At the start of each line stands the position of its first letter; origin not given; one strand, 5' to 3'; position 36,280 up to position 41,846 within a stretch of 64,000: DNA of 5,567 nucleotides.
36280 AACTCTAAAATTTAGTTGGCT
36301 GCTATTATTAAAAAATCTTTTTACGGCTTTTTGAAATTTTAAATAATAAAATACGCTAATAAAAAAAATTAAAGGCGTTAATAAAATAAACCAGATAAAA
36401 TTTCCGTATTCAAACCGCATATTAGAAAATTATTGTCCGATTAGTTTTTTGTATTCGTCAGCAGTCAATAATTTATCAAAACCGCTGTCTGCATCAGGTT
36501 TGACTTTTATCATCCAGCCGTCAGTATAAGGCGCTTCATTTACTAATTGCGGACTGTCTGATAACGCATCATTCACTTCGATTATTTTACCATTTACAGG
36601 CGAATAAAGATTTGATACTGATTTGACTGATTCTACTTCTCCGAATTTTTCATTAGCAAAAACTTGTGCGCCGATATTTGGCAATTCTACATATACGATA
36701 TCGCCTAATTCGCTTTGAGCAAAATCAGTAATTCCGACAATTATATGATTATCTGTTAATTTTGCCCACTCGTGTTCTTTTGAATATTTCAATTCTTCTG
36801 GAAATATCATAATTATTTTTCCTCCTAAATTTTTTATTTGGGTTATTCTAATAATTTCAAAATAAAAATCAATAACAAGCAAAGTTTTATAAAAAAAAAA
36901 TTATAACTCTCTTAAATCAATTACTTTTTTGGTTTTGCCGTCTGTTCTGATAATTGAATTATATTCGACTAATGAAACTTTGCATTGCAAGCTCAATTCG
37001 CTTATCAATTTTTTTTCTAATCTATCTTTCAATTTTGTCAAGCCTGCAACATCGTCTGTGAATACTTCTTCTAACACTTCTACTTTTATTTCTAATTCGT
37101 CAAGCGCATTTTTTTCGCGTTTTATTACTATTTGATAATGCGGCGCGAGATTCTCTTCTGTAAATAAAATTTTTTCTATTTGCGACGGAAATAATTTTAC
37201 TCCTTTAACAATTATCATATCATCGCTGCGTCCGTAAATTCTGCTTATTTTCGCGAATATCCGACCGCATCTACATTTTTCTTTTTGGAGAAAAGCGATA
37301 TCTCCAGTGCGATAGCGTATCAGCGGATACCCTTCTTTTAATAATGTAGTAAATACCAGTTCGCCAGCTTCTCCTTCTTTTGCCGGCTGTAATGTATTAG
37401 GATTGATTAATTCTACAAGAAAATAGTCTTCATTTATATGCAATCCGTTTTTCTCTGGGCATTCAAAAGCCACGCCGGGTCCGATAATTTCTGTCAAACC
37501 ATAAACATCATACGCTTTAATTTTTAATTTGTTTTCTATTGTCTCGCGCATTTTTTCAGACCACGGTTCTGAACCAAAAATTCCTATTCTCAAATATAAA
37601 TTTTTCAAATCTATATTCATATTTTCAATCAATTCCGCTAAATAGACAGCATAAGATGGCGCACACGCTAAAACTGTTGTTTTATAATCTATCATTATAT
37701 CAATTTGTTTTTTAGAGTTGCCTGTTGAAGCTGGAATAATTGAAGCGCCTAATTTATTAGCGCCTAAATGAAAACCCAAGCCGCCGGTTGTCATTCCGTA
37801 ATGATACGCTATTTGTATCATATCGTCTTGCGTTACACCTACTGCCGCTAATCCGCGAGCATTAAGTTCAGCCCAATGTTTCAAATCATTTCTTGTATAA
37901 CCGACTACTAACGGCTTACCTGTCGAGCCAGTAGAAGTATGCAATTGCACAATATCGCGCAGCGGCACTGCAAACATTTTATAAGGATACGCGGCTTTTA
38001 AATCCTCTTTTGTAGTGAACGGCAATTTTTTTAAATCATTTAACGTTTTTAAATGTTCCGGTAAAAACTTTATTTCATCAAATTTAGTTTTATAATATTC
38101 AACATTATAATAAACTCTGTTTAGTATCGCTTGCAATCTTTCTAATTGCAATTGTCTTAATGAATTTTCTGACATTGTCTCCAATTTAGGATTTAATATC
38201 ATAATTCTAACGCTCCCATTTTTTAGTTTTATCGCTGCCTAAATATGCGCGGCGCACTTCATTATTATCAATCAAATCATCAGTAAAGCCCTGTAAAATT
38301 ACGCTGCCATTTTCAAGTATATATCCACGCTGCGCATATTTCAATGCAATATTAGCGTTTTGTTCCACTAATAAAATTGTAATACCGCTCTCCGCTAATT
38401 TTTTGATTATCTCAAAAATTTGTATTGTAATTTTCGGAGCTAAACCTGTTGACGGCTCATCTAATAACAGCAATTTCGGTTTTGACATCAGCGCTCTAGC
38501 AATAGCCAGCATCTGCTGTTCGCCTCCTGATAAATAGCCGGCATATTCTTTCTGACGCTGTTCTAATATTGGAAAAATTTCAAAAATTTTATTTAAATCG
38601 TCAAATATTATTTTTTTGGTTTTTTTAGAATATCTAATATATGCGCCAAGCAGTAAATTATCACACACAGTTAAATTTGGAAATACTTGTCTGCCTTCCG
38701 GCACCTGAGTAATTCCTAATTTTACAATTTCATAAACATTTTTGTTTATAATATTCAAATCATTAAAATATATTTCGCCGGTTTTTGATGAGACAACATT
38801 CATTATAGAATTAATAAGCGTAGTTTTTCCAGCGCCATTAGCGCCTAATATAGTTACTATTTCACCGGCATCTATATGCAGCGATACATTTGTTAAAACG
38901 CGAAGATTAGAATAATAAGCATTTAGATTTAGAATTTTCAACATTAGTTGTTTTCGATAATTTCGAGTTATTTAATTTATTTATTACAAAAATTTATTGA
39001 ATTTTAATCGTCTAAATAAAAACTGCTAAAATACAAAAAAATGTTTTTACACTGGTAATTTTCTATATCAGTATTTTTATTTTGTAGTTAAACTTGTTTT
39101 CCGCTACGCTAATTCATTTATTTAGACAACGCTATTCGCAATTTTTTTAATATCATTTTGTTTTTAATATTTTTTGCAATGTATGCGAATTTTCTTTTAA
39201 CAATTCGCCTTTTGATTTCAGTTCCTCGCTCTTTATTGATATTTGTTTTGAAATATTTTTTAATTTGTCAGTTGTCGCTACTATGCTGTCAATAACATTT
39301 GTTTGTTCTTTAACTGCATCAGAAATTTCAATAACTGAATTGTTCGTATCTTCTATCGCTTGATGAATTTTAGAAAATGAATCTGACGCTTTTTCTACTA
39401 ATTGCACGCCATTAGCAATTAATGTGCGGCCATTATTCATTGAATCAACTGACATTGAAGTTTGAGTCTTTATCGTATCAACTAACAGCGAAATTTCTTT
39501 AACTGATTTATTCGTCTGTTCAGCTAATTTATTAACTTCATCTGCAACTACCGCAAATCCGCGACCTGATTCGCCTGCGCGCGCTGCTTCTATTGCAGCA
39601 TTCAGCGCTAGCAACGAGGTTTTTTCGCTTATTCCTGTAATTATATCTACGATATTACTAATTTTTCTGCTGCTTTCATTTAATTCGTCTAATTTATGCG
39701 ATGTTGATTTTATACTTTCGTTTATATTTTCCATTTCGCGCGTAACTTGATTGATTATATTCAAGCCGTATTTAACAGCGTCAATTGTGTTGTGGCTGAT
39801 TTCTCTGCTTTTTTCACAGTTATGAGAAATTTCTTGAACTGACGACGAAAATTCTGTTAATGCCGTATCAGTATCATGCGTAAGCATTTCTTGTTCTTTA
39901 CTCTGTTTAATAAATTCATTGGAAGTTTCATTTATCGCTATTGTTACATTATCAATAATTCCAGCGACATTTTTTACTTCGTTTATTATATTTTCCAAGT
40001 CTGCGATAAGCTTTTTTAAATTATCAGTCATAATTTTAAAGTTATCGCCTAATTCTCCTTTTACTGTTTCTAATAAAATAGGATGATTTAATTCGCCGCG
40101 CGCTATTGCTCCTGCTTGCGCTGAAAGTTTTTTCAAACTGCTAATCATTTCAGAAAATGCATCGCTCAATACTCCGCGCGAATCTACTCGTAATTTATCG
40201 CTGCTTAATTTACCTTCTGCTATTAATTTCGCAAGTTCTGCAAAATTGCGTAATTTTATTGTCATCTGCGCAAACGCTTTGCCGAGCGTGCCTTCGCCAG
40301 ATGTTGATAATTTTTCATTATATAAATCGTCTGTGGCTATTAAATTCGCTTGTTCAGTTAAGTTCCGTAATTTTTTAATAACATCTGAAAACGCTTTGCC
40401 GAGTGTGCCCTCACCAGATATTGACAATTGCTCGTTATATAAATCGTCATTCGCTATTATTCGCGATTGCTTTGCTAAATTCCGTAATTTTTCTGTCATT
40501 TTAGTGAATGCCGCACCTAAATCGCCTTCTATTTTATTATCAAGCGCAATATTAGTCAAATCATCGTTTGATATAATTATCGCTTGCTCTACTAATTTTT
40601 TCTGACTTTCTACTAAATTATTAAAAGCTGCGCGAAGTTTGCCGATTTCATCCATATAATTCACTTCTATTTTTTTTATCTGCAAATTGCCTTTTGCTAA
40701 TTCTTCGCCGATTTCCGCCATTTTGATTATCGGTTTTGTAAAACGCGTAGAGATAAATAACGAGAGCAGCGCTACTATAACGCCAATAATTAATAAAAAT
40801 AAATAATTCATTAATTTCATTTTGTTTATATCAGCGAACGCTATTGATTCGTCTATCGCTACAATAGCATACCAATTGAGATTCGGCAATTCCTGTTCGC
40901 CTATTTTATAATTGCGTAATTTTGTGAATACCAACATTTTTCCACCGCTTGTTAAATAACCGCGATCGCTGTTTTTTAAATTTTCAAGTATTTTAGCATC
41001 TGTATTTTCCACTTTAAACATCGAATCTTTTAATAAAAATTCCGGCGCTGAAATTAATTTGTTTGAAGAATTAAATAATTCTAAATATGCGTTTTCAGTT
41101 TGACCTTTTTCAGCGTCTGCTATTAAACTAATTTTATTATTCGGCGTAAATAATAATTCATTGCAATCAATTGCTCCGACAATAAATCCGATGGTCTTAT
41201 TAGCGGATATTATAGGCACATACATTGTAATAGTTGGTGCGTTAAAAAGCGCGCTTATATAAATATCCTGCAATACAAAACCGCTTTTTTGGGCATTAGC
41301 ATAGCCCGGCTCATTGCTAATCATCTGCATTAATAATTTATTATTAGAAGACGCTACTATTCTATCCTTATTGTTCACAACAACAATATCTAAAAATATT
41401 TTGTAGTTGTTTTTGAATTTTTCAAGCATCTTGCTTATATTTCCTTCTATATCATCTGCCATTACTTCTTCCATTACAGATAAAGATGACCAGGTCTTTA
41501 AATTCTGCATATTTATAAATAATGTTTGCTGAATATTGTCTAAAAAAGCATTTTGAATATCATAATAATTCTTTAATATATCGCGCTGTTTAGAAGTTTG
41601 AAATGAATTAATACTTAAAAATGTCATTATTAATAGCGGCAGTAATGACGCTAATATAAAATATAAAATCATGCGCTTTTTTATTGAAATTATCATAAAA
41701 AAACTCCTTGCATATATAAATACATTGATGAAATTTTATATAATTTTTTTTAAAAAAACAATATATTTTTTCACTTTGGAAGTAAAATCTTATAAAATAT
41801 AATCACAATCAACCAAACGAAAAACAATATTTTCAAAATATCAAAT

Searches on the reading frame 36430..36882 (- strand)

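Call 25: search_protein_families(library=ncbifam, proteins=[window:36430-36882:-], max_evalue=0.00001)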
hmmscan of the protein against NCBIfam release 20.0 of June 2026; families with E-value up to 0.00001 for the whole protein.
window:36430-36882:- (150 aa): 4 families
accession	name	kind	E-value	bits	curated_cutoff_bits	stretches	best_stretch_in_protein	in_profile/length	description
NF002270.0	PRK01202.1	subfamily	1.2e-50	170.6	117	1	26-149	3-127/129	glycine cleavage system protein GcvH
TIGR00527.1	gcvH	equivalog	4.3e-49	165.9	115.85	1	28-148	3-125/129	glycine cleavage system protein GcvH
TIGR03077.1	not_gcvH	equivalog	9.3e-20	70.7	144.05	1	33-133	2-103/110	glycine cleavage protein H-like protein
NF045810.1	GcvH_rel_desulf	equivalog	2.5e-12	46.8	150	1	16-146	2-133/167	GcvH-related protein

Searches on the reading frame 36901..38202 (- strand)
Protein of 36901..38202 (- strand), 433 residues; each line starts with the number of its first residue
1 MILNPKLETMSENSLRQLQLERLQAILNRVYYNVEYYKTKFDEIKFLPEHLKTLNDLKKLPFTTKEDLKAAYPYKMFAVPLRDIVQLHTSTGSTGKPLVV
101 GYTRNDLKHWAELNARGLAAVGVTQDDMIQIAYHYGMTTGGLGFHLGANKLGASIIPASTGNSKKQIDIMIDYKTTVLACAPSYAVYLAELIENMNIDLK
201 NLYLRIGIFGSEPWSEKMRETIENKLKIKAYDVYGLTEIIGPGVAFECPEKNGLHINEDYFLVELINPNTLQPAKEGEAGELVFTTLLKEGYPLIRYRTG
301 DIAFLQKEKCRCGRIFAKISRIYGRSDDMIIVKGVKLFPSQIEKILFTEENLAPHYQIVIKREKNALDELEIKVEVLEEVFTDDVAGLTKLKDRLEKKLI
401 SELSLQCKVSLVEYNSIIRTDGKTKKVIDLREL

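Call 25: search_protein_families(library=ncbifam, proteins=[window:36901-38202:-], max_evalue=0.00001)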
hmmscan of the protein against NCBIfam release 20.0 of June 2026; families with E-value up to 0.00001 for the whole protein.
window:36901-38202:- (433 aa): 14 families
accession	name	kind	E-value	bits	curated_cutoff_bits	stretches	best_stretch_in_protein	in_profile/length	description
TIGR02155.1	PA_CoA_ligase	equivalog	2.9e-145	484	646.3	1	8-431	1-422/422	phenylacetate--CoA ligase PaaK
NF041878.1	paak_haloarch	equivalog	6.8e-144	479.6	700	1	6-431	4-427/427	phenylacetate--CoA ligase PaaK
NF053551.1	FlxY_rubin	equivalog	2.5e-71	240.6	520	1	8-431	2-424/424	flexirubin biosynthesis putative acyl-CoA ligase FlxY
NF045666.1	DVU1553_fam_AMP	equivalog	6.5e-59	199.7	300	1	8-325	16-330/331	DVU_1553 family AMP-dependent CoA ligase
TIGR03335.1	F390_ftsA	equivalog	2.7e-45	154.9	458.7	1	3-379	2-385/445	coenzyme F390 synthetase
NF041217.1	BagE_FevW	exception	1.1e-35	123.5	800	1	14-419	12-394/424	bagremycin/ferroverdin synthetase BagE/FevW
TIGR02304.1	aden_form_hyp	equivalog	5.9e-15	55.2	251.9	1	164-384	177-389/430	F390 synthetase-related protein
NF004837.0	PRK06187.1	subfamily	2.7e-13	49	476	1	79-252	167-335/531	long-chain-fatty-acid--CoA ligase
NF005801.1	PRK07656.1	equivalog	2e-09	36.6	657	0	81-242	163-320/500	FadD3 family acyl-CoA ligase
NF052269.1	Staph_lig_FadD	equivalog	2.3e-08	32.8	650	1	68-348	136-415/499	long-chain-fatty-acid--CoA ligase FadD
NF009233.0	PRK12583.1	subfamily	4.2e-07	28.7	832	0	320-353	444-477/558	fatty acid CoA ligase family protein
TIGR02262.1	benz_CoA_lig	subfamily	5.2e-07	28.8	375.25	1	87-352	166-432/508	benzoate-CoA ligase family protein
TIGR01733.1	AA-adenyl-dom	subfamily_domain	2.5e-06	26.6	317.4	0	85-292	124-333/409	amino acid adenylation domain-containing protein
NF006624.1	PRK09192.1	subfamily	5.5e-06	25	600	0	322-421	452-547/567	fatty acyl-AMP ligase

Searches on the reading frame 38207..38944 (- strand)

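Call 25: search_protein_families(library=ncbifam, proteins=[window:38207-38944:-], max_evalue=0.00001)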
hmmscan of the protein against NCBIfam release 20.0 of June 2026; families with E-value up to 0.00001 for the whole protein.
window:38207-38944:- (245 aa): 187 families (the best 25 are shown)
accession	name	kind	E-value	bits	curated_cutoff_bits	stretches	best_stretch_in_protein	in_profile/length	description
NF008626.0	PRK11614.1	equivalog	2.4e-76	256.3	441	1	1-236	5-236/237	high-affinity branched-chain amino acid ABC transporter ATP-binding protein LivF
TIGR03410.1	urea_trans_UrtE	equivalog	1.1e-65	221.3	285.8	1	2-232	1-226/230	urea ABC transporter ATP-binding subunit UrtE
TIGR04406.1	LPS_export_lptB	equivalog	6.9e-53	179.4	240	1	2-238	2-236/239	LPS export ABC transporter ATP-binding protein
NF008144.0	PRK10895.1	equivalog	3e-43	148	381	1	4-238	6-238/241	LPS export ABC transporter ATP-binding protein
TIGR03411.1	urea_trans_UrtD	equivalog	2.3e-42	145.3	304.1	1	2-236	3-241/242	urea ABC transporter ATP-binding protein UrtD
NF008338.0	PRK11124.1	equivalog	4.4e-39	134.4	369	1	3-222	4-226/242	arginine ABC transporter ATP-binding protein ArtP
NF007027.0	PRK09493.1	equivalog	1.7e-38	132.4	379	1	1-232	1-231/240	glutamine ABC transporter ATP-binding protein GlnQ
NF008449.1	PRK11300.1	equivalog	1.8e-37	129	362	1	1-237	5-254/255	high-affinity branched-chain amino acid ABC transporter ATP-binding protein LivG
TIGR02315.1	ABC_phnC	equivalog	2.3e-37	128.7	266.1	1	1-234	1-242/243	phosphonate ABC transporter ATP-binding protein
TIGR01188.1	drrA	subfamily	6.1e-37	127.5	312.45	1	10-226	2-213/302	daunorubicin resistance ABC transporter, ATP-binding protein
TIGR00972.1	3a0107s01c2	equivalog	1.1e-36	126.4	343.2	1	2-230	2-236/248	phosphate ABC transporter ATP-binding protein PstB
TIGR02633.1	xylG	equivalog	3e-36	124.9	723.65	2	3-193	3-197/500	D-xylose ABC transporter ATP-binding protein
TIGR03265.1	PhnT2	equivalog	1.5e-35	123.1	457.7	1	2-219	5-217/353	putative 2-aminoethylphosphonate ABC transporter ATP-binding protein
NF040840.2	tungstate_WtpC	equivalog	2.8e-35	122.2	440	1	1-227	1-221/347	tungstate ABC transporter ATP-binding protein WtpC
TIGR02673.1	FtsE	equivalog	1.4e-34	119.6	264.85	1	4-213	4-213/214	cell division ATP-binding protein FtsE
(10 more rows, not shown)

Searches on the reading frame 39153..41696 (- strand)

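Call 25: search_protein_families(library=ncbifam, proteins=[window:39153-41696:-], max_evalue=0.00001)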
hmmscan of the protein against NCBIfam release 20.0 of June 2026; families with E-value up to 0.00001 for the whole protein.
window:39153-41696:- (847 aa): 10 families
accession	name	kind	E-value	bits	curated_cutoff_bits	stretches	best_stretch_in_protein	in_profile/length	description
NF058645.1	MCPCtpMPsAe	equivalog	1.2e-48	166.3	900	2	516-820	228-529/558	methyl-accepting chemotaxis protein CtpM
NF047851.1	MCPCitTducer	equivalog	4.2e-26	92.1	900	1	518-836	218-503/553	methyl-accepting chemotaxis citrate transducer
NF011615.0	PRK15041.1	equivalog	8e-26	90.8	947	1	517-839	218-507/554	methyl-accepting chemotaxis protein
NF041847.1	transduc_aer2_vibrio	equivalog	2.5e-25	88.9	1200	1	515-833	453-745/804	aerotaxis transducer Aer2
NF050802.1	AspChtxCcaA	equivalog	3.3e-25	88.6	1300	1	538-742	437-639/700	aspartate chemotaxis receptor CcaA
NF011622.0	PRK15048.1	equivalog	1e-23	84.3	900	1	518-822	217-488/553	methyl-accepting chemotaxis protein II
NF007309.0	PRK09793.1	equivalog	1.4e-22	80.4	903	1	521-834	218-498/533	methyl-accepting chemotaxis protein IV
NF012163.2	BaeS_SmeS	equivalog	2.1e-06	26.9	500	1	284-365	150-233/457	sensor histidine kinase efflux regulator BaeS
NF040691.1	MtrAB_MtrB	equivalog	2.9e-06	26.6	450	1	272-371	167-263/507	MtrAB system histidine kinase MtrB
NF007007.0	PRK09470.1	equivalog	5.7e-06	25.5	486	0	296-371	169-244/463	envelope stress sensor histidine kinase CpxA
